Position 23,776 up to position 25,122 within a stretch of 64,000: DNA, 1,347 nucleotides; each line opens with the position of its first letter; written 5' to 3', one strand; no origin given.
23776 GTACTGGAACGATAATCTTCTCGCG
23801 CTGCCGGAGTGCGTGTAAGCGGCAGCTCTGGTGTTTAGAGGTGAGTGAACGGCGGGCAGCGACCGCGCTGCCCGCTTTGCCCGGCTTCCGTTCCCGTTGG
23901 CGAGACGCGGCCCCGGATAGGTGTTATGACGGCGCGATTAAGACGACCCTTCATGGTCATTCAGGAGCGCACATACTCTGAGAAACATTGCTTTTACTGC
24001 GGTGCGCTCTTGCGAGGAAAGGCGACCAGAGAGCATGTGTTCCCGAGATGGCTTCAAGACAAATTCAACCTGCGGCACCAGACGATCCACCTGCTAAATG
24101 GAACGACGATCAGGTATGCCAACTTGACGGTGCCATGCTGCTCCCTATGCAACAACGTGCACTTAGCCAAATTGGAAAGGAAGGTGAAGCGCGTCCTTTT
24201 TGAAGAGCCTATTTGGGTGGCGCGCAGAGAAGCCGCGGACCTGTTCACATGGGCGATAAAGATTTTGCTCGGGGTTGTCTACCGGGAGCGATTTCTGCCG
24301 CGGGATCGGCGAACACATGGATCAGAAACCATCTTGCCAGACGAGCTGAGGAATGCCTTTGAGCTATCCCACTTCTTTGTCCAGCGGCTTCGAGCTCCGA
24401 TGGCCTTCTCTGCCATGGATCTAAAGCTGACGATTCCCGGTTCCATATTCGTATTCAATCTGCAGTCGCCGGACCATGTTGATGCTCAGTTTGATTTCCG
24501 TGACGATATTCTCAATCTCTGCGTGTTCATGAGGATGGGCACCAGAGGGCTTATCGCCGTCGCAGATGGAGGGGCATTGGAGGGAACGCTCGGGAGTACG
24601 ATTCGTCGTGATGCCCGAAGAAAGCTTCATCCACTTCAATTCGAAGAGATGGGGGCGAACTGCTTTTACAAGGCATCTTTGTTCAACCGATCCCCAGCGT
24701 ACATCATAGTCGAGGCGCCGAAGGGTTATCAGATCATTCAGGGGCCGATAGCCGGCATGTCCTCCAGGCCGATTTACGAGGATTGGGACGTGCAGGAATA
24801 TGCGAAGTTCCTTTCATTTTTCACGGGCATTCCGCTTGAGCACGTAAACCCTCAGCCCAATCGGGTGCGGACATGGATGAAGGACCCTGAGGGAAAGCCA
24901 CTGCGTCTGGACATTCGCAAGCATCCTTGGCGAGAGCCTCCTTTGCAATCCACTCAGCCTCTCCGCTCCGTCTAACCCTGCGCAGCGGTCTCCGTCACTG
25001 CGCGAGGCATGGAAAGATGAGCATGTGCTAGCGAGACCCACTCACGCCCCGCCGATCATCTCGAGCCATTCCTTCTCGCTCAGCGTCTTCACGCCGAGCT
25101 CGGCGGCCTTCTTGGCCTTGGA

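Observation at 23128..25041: Low-GC two-gene islet (DUF3892-like protein + HNH-type nuclease with an unknown 270-aa domain) between pepP and ligA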

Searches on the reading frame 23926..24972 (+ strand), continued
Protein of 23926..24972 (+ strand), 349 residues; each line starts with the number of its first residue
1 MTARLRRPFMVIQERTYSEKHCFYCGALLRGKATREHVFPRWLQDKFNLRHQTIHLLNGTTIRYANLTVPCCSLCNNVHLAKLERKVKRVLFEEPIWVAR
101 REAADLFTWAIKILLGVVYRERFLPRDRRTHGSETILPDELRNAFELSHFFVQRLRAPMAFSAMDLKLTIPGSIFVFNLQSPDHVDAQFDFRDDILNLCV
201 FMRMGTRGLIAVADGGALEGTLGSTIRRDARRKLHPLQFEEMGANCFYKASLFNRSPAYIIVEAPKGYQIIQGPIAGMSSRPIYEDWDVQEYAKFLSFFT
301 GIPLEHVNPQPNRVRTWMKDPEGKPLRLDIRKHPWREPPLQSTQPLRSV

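Call 107: list_cluster_members(proteins=[P0111, P0060, P0083, P0115, P0001])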
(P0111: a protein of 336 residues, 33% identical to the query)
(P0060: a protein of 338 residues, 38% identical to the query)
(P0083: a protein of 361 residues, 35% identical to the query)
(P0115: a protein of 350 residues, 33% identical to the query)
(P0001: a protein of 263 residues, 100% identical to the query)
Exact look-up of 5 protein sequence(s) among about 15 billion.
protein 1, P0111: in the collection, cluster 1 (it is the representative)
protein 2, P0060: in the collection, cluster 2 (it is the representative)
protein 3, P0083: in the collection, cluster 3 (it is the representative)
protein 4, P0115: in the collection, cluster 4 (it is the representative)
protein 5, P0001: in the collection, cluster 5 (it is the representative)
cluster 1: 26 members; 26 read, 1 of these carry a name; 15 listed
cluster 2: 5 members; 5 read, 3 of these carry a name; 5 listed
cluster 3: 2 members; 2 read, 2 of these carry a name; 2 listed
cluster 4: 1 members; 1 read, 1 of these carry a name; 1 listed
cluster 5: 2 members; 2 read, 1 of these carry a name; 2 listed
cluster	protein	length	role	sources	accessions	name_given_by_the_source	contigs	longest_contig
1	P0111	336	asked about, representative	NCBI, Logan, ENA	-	-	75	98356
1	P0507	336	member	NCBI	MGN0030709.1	MAG: hypothetical protein ACI37Q_02000 [Candidatus Gastranaerophilaceae bacterium]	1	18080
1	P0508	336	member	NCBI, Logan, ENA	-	-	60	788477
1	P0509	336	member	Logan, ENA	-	-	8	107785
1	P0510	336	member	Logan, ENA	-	-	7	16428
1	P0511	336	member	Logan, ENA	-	-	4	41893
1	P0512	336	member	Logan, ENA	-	-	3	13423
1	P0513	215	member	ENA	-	-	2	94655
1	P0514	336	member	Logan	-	-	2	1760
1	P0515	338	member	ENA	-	-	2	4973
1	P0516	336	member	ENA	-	-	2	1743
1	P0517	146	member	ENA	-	-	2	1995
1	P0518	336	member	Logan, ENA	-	-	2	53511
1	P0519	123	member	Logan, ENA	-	-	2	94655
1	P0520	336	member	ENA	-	-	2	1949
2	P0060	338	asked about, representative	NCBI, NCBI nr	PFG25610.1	hypothetical protein ATH90_4492 [Pseudomonas lurida]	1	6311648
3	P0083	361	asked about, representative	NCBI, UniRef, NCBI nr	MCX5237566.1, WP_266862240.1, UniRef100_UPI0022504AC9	hypothetical protein OG824_20395 [Streptomyces prunicolor] | hypothetical protein n=1 Tax=Streptomyces prunicolor TaxID=67348 RepID=UPI0022504AC9 | hypothetical protein [Streptomyces prunicolor]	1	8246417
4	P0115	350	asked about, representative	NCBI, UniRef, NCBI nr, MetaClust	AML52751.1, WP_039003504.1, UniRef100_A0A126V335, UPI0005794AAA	hypothetical protein [Falsihalocynthiibacter arcticus] | Uncharacterized protein n=1 Tax=Falsihalocynthiibacter arcticus TaxID=1579316 ... | status=active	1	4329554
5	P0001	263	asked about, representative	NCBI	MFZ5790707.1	MAG: hypothetical protein ACOY3L_08420 [Pseudomonadota bacterium]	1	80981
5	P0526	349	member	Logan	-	-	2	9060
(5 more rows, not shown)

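Call 109: get_annotated_region(hit=H5, flank=7000)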
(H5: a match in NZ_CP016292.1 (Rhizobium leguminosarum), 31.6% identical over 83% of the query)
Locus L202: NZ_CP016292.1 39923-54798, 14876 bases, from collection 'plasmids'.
description: Rhizobium leguminosarum strain Vaf10 plasmid unnamed4, complete sequence
organism: Rhizobium leguminosarum (NCBI taxid 384)
taxonomy: Bacteria; Pseudomonadota; Alphaproteobacteria; Hyphomicrobiales; Rhizobiaceae; Rhizobium; Rhizobium leguminosarum
host: -; source: Vavilovia formosa,cell culture; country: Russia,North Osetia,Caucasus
typing (MOB-suite, as given by PLSDB): conjugative; replicon rep_cluster_590; relaxase MOBQ; mating-pair formation MPF_T
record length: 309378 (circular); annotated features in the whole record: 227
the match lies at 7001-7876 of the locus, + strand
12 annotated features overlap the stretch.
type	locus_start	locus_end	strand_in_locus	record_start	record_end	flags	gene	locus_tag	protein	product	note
CDS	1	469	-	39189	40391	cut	-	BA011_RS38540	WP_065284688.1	M20 aminoacylase family protein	-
CDS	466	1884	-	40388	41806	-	-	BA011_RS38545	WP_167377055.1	MFS transporter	GO:0055085 - transmembrane transport [Evidence IEA]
CDS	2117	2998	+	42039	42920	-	-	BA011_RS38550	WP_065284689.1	LysR family transcriptional regulator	GO:0006355 - regulation of DNA-templated transcription [Evidence IEA]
CDS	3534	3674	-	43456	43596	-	-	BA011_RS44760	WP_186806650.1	hypothetical protein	-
CDS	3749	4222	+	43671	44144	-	-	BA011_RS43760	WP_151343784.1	hypothetical protein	-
CDS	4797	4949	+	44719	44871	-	-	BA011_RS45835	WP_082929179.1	hypothetical protein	-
CDS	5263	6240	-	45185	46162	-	-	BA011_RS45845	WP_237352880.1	IS4 family transposase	-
CDS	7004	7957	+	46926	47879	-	-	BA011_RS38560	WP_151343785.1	hypothetical protein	-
CDS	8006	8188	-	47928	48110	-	-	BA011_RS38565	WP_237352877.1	hypothetical protein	-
CDS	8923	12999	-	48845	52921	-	-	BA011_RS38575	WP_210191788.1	error-prone DNA polymerase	GO:0006260 - DNA replication [Evidence IEA]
CDS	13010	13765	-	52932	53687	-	-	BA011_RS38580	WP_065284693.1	ImuA family protein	-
CDS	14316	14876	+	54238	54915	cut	-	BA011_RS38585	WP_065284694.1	SOS response-associated peptidase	GO:0018142 - obsolete protein-DNA covalent cross-linking [Evidence IEA]; GO:0009432 - SOS response [Evidence IEA]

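Call 110: get_annotated_region(hit=H9, flank=7000)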
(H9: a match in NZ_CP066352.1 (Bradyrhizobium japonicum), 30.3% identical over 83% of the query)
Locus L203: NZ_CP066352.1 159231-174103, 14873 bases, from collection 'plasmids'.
description: Bradyrhizobium japonicum strain S06B-BJ plasmid p1S06B, complete sequence
organism: Bradyrhizobium japonicum (NCBI taxid 375)
taxonomy: Bacteria; Pseudomonadota; Alphaproteobacteria; Hyphomicrobiales; Nitrobacteraceae; Bradyrhizobium; Bradyrhizobium japonicum
host: -; source: Glycine max,DNA isolated from pure culture,root nodules; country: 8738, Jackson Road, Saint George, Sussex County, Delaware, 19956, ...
typing (MOB-suite, as given by PLSDB): conjugative; replicon rep_cluster_506; relaxase MOBP; mating-pair formation MPF_T
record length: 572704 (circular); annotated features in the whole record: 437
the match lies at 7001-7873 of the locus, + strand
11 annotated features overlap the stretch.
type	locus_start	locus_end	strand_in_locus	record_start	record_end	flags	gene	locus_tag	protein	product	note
CDS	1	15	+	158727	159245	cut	-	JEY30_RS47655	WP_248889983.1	hypothetical protein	-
CDS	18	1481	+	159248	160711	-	-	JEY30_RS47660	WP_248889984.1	hypothetical protein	-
CDS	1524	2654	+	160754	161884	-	-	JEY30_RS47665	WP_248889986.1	DNA repair exonuclease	-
CDS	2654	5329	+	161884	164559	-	-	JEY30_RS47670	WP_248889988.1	AAA family ATPase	-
CDS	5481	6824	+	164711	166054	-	-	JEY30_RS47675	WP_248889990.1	hypothetical protein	-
CDS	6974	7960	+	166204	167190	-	-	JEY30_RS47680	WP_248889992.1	hypothetical protein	-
CDS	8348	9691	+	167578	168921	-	-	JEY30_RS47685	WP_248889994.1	hypothetical protein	-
CDS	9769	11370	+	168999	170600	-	-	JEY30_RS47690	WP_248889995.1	hypothetical protein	-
CDS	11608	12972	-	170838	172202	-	-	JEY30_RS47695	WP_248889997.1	hypothetical protein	-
CDS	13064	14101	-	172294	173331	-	dinB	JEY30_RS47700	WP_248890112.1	DNA polymerase IV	GO:0006281 - DNA repair [Evidence IEA]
CDS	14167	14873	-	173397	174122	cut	-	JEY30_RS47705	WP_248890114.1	SOS response-associated peptidase family protein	GO:0006974 - DNA damage response [Evidence IEA]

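Call 111: get_annotated_region(hit=H3, flank=7000)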
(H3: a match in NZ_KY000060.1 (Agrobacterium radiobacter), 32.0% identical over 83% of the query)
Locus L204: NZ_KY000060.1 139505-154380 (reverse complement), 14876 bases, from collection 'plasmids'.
description: Agrobacterium radiobacter strain CFBP2407 plasmid pTi_CFBP2407, complete sequence
organism: Agrobacterium radiobacter (NCBI taxid 362)
taxonomy: Bacteria; Pseudomonadota; Alphaproteobacteria; Hyphomicrobiales; Rhizobiaceae; Agrobacterium; Agrobacterium radiobacter
host: -; source: -; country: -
typing (MOB-suite, as given by PLSDB): conjugative; replicon rep_cluster_490; relaxase MOBP,MOBQ; mating-pair formation MPF_T
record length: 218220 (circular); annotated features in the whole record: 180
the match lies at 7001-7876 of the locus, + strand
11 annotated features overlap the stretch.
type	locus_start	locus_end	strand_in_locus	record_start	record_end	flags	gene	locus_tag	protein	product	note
CDS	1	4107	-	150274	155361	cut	-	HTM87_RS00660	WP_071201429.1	helicase-related protein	-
CDS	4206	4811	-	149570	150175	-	-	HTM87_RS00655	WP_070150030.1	DUF1419 domain-containing protein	-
CDS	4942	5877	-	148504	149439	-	-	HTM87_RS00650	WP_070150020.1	DUF3991 and toprim domain-containing protein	-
CDS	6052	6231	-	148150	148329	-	-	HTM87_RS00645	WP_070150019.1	hypothetical protein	-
CDS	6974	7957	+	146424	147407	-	-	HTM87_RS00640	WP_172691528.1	hypothetical protein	-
CDS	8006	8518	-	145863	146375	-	-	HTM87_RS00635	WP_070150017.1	helix-turn-helix domain-containing protein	-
CDS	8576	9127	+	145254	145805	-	-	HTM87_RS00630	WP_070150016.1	PIN domain-containing protein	-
CDS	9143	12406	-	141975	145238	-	-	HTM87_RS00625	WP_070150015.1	error-prone DNA polymerase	-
CDS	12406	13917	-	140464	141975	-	-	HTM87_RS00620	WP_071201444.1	DNA polymerase Y family protein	-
CDS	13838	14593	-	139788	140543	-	-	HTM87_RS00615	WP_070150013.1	ImuA family protein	-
CDS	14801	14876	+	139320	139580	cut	-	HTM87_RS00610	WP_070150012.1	hypothetical protein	-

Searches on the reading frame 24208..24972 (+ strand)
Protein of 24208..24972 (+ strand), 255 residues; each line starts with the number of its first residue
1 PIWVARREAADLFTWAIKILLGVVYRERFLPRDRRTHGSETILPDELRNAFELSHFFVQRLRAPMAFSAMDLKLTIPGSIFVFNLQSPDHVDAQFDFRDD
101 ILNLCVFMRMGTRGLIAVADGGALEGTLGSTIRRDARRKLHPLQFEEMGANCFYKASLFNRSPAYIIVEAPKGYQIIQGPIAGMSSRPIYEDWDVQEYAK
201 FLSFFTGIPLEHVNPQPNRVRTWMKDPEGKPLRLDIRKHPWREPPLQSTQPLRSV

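Call 74: predict_structure(alignment_id=A3)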
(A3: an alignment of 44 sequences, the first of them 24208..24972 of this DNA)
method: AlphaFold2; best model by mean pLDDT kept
length: 255 residues; sequences in the alignment: 44
mean_pLDDT: 89.9   pTM: 0.86
mean pLDDT of the five models: 89.9, 89.4, 89.0, 88.3, 88.2
residues with pLDDT >= 90: 196; 70-90: 29; 50-70: 29; < 50: 1
segments of 3 or more residues with pLDDT < 50: none
pLDDT, mean of each block of 10 residues (from residue 1): 77 95 78 60 80 93 93 93 96 95 96 97 96 95 98 98 94 95 89 98 97 95 97 96 63 55
secondary structure, 60 per line:
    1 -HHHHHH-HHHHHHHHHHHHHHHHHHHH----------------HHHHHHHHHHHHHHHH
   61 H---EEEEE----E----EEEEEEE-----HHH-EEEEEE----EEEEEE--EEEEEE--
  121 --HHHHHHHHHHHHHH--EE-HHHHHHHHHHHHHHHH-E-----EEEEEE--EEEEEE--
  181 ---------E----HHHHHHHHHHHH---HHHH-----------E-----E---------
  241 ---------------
elements in order: H2-7 H9-28 H45-61 E65-69 E79-85 E95-100 E105-110 E113-118 H123-136 H142-157 E165-170 E173-178 H195-206 H210-213

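Call 77: fold_search(model_id=the predicted structure, library=pdb)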
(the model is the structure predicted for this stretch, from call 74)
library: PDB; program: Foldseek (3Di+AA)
matches with E <= 10: 326; with E <= 0.001: 0
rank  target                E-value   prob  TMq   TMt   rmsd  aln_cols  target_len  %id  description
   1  2pcd_A                2.7e-01  0.04  0.10  0.12  16.0       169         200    6  STRUCTURE OF PROTOCATECHUATE 3,4-DIOXYGENASE FROM PSEUDOMONAS AERUGINOSA AT 2.15 ANGSTROMS RESOLUTION (released 1994-12-20)
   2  8iue_U                3.2e-01  0.15  0.15  0.21  11.5       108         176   14  RNA polymerase III pre-initiation complex melting complex 1 (released 2023-05-24)
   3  6uep_B                4.4e-01  0.10  0.14  0.18  11.9       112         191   12  Structure of A. thaliana TBP bound to a DNA site with a C-C mismatch (released 2020-09-02)
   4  7egb_P                4.6e-01  0.12  0.15  0.20  11.3       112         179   12  TFIID-based holo PIC on SCP promoter (released 2021-05-05)
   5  7z7n_D                8.0e-01  0.10  0.15  0.20  13.0       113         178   10  Mot1E1434Q:TBP:DNA - substrate recognition state (released 2023-03-29)
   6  1qn3_A                8.0e-01  0.08  0.14  0.19  12.0       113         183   12  Crystal structure of the C(-25) Adenovirus major late promoter TATA box variant bound to wild-type TBP (Arabidopsis th (released 2000-02-06)
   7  1hjx_A                8.5e-01  0.05  0.12  0.09  15.3       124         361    9  Ligand-induced signalling and conformational change of the 39 kD glycoprotein from human articular chondrocytes (released 2003-03-11)
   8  1c9b_B                1.0e+00  0.09  0.16  0.21  10.8       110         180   13  CRYSTAL STRUCTURE OF A HUMAN TBP CORE DOMAIN-HUMAN TFIIB CORE DOMAIN COMPLEX BOUND TO AN EXTENDED, MODIFIED ADENOVIRAL (released 2000-01-10)
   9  1qne_B                1.0e+00  0.08  0.14  0.18  11.8       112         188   12  Crystal structure of the Adenovirus major late promoter TATA box bound to wild-type TBP (Arabidopsis thaliana TBP isof (released 2000-02-07)
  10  1qn6_A                1.1e+00  0.11  0.14  0.19   8.1        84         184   10  Crystal structure of the T(-26) Adenovirus major late promoter TATA box variant bound to wild-type TBP (Arabidopsis th (released 2000-02-07)
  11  6cnb_R                1.1e+00  0.06  0.14  0.07  12.7       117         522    8  Yeast RNA polymerase III initial transcribing complex (released 2018-08-22)
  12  6o62                  1.1e+00  0.06  0.09  0.12  13.3        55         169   11  Crystal structure of Sec4p, a Rab family GTPase from Candida albicans (released 2019-04-03)
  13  2z8u_P                1.2e+00  0.11  0.16  0.22   6.4        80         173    8  Methanococcus jannaschii TBP (released 2008-08-26)
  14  8alk_B                1.2e+00  0.04  0.08  0.11  14.6        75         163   12  Structure of the Legionella phosphocholine hydrolase Lem3 in complex with its substrate Rab1 (released 2023-04-12)
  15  1hjx_D                1.3e+00  0.04  0.12  0.09  15.3       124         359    9  Ligand-induced signalling and conformational change of the 39 kD glycoprotein from human articular chondrocytes (released 2003-03-11)
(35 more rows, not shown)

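Call 94: search_protein_representatives(protein=window:24208-24972:+)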
Query: 255 residues. Proteins with E-value up to 0.001 (for the whole library): 503; up to 1e-10: 302; up to 1e-30: 52. The best 150 are listed.
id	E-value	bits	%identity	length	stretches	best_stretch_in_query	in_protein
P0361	2.9e-79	282.4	53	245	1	5-242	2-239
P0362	8.2e-79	280.9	71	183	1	73-242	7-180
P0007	1.2e-73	264.0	51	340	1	4-237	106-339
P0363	1.4e-56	208.1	45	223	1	17-236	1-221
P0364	8.4e-54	199.0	42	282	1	12-242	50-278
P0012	1.9e-53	197.8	71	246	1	1-130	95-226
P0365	9.1e-52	192.3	40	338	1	10-245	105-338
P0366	1.4e-49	185.2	42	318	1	5-238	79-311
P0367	4.1e-47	177.0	42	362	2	10-177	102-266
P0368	2.6e-46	174.4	39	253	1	8-238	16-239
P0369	4.3e-46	173.7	37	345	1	6-245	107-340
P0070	2.3e-44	168.0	38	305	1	13-244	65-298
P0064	8.8e-43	162.8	38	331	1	12-241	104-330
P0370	1.6e-42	161.9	39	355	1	8-242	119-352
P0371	7.3e-42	159.8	39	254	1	11-237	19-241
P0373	3.0e-41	157.8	37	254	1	12-242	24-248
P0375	5.3e-41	157.0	40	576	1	7-241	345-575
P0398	5.7e-33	130.7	35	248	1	11-241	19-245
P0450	2.8e-25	105.5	37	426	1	10-236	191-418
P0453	7.0e-25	104.2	37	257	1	10-233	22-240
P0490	3.0e-20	89.0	30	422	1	11-236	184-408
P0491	3.1e-20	88.9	31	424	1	12-237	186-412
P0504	3.6e-19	85.5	32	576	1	12-227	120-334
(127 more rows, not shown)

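Call 95: search_protein_families(library=pfam, proteins=[P0375, P0450, P0490, P0491, P0504, P0368, P0371, P0373, P0398, P0453], max_evalue=0.01)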
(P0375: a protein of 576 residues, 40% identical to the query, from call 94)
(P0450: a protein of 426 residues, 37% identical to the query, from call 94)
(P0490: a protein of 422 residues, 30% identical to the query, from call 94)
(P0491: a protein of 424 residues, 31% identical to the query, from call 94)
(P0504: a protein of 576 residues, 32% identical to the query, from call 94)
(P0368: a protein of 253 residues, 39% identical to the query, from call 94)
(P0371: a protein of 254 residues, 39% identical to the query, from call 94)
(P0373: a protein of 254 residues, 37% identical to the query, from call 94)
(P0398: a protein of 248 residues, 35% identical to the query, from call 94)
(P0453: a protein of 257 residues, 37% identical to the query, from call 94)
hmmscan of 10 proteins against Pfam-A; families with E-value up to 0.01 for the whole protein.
P0375 (576 aa): 0 families

P0450 (426 aa): 0 families

P0490 (422 aa): 1 family
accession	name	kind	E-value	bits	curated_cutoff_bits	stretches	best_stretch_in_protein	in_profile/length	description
PF14279.12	HNH_5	-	0.00042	20.6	27.5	0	100-120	1-21/56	HNH endonuclease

P0491 (424 aa): 2 families
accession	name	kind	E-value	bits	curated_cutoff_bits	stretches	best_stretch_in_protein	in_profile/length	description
PF12802.13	MarR_2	-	0.00066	20.2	27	1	22-58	19-55/61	MarR family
PF14279.12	HNH_5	-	0.0074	16.6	27.5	0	101-121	1-21/56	HNH endonuclease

P0504 (576 aa): 2 families
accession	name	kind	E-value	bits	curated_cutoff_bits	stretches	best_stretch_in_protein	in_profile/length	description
PF14452.12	Multi_ubiq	-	0.00024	21.7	24.5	1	488-536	8-60/69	Multiubiquitin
PF14279.12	HNH_5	-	0.0079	16.6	27.5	0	35-56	1-22/56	HNH endonuclease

P0368 (253 aa): 0 families

P0371 (254 aa): 0 families

P0373 (254 aa): 0 families

P0398 (248 aa): 0 families

P0453 (257 aa): 0 families
